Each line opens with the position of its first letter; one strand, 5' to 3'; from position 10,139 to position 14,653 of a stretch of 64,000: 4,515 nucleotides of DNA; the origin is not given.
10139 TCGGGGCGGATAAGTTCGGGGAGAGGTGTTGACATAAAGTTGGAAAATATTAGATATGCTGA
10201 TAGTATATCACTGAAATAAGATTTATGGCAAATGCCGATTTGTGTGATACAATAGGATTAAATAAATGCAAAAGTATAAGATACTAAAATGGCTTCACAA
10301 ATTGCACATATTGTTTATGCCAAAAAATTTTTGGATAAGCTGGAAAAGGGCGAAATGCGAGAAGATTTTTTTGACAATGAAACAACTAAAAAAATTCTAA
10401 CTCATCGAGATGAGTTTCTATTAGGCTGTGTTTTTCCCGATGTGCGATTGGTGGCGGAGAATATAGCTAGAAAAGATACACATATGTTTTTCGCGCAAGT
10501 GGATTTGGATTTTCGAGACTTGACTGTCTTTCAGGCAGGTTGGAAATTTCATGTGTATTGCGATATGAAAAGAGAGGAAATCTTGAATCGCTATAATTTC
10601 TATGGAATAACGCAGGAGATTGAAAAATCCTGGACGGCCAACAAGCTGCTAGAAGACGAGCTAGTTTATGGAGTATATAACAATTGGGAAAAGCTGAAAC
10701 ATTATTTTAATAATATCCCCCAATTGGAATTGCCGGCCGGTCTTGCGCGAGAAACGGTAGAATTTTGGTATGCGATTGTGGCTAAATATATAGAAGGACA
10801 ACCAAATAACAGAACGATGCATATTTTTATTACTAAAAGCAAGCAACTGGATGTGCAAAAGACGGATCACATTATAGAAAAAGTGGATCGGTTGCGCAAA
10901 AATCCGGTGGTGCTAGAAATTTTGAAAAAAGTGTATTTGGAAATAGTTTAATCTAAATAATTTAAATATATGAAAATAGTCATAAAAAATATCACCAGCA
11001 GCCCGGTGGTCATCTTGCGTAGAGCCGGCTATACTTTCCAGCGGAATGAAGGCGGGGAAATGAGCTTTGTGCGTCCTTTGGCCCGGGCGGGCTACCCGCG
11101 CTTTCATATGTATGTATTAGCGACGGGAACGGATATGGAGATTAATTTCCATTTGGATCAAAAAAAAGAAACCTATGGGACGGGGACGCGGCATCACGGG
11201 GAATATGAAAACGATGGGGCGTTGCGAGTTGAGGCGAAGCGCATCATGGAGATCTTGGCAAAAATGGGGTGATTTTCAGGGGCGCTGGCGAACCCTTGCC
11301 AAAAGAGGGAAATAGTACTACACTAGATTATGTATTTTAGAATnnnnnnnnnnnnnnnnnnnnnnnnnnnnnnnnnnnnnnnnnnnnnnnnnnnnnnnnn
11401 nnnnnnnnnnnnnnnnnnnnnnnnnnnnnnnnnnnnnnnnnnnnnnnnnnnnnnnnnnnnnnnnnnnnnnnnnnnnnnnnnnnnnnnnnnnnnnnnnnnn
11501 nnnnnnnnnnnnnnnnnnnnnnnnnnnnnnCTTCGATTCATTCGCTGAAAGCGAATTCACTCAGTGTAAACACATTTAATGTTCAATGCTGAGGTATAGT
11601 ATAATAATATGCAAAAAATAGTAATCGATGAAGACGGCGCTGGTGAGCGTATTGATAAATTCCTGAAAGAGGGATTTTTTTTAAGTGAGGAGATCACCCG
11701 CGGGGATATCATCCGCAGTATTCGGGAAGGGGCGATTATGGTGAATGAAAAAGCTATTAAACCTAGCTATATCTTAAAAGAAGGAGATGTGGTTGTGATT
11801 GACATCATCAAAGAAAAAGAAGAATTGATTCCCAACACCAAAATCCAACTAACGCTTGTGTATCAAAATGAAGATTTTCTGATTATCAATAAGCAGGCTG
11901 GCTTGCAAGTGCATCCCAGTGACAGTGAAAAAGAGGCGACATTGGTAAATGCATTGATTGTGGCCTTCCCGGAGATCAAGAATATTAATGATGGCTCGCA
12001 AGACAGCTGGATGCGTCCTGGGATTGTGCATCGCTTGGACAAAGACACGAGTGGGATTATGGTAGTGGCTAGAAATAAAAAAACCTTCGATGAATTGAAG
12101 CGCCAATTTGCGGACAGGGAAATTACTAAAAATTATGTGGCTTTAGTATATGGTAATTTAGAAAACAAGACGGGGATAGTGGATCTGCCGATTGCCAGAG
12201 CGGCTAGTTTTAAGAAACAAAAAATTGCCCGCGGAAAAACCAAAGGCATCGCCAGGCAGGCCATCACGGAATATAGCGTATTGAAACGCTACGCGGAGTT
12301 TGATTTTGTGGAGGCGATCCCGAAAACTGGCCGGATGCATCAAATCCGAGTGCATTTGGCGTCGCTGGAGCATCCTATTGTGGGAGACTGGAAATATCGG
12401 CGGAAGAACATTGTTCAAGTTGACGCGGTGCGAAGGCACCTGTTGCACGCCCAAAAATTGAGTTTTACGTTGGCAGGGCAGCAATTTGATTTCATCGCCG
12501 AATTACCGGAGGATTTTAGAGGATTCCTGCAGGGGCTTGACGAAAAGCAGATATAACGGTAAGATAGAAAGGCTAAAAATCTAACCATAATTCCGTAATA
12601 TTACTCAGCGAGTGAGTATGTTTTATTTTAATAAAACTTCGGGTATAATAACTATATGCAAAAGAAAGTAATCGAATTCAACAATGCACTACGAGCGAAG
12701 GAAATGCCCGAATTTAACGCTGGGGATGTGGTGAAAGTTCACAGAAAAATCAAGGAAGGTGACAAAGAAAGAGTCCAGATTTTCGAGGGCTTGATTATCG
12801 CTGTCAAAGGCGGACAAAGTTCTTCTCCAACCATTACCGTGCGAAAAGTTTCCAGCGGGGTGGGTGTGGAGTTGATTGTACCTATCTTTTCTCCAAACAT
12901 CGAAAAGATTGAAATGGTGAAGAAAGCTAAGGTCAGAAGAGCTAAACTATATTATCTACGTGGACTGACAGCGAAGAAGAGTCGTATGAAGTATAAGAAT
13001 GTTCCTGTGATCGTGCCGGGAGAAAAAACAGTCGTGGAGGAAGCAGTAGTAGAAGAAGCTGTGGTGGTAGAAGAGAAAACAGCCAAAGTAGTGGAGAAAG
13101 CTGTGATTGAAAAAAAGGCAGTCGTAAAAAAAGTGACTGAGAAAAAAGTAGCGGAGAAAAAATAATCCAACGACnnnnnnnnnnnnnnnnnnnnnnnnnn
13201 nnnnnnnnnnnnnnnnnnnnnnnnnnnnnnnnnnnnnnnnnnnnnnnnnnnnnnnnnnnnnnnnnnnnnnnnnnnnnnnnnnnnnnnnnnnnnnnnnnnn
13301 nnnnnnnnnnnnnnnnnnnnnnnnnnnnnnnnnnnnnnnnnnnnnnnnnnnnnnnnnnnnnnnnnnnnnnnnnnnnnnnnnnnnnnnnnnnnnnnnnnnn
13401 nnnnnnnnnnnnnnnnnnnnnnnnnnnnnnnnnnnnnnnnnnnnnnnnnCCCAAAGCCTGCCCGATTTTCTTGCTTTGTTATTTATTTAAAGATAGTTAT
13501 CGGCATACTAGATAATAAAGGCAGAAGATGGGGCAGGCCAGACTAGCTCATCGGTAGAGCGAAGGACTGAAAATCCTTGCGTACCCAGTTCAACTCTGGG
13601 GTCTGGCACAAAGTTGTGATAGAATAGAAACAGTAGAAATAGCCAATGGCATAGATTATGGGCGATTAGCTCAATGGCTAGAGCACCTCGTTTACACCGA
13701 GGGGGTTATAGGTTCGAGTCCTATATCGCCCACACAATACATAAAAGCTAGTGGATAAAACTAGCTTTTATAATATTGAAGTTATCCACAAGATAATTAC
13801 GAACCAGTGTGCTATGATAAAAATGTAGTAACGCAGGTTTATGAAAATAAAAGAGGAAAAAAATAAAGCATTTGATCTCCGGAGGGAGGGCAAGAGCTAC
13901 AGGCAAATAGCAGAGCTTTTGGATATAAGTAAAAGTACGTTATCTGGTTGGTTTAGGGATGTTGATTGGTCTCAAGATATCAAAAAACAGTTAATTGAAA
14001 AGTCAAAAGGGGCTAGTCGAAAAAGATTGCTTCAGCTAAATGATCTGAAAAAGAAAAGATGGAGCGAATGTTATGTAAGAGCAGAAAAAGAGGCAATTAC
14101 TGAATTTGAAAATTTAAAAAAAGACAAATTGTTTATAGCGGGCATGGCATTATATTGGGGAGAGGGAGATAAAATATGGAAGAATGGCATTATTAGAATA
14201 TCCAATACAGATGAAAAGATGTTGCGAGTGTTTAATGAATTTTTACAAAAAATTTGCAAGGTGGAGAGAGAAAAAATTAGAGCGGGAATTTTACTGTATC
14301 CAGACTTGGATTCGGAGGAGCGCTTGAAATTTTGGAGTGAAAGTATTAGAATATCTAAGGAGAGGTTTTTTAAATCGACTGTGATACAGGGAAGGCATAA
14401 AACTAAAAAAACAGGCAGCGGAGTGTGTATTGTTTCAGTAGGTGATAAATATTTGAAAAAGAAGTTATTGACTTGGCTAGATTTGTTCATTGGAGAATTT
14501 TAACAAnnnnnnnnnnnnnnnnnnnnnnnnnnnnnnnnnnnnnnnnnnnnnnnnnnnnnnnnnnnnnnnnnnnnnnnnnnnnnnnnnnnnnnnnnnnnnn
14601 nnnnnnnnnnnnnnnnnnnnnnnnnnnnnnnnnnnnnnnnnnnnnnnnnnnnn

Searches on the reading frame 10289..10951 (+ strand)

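Call 43: search_protein_families(library=pfam, proteins=[window:10289-10951:+], max_evalue=0.01)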
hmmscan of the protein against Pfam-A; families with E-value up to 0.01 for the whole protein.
window:10289-10951:+ (220 aa): 1 family
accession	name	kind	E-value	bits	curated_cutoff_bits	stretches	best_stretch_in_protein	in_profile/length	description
PF00882.24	Zn_dep_PLPC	-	0.0025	18.2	26.8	0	26-92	21-93/167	Zinc dependent phospholipase C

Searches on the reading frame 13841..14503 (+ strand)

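Call 42: search_protein_families(library=pfam, proteins=[window:13841-14503:+], max_evalue=0.01)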
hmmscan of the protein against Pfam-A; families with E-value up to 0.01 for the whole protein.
window:13841-14503:+ (220 aa): 7 families
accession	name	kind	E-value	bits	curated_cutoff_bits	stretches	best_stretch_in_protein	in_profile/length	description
PF13384.12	HTH_23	-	1.8e-06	28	24.6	1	10-39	10-39/50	Homeodomain-like domain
PF13936.12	HTH_38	-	5.5e-06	26.5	27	1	5-35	8-38/44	Helix-turn-helix domain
PF02796.21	HTH_7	-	0.00018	22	23.8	1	4-34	7-38/45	Helix-turn-helix domain of resolvase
PF08281.18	Sigma70_r4_2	-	0.00022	21.3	25.7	1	8-33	16-42/54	Sigma-70, region 4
PF01381.28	HTH_3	-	0.0009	19.7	23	1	16-40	8-32/55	Helix-turn-helix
PF13518.12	HTH_28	-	0.0015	19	25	1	15-37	10-32/52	Helix-turn-helix domain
PF25787.1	HTH_SB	-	0.0031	17.7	43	0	6-34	11-39/53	Sleeping Beauty transposase HTH domain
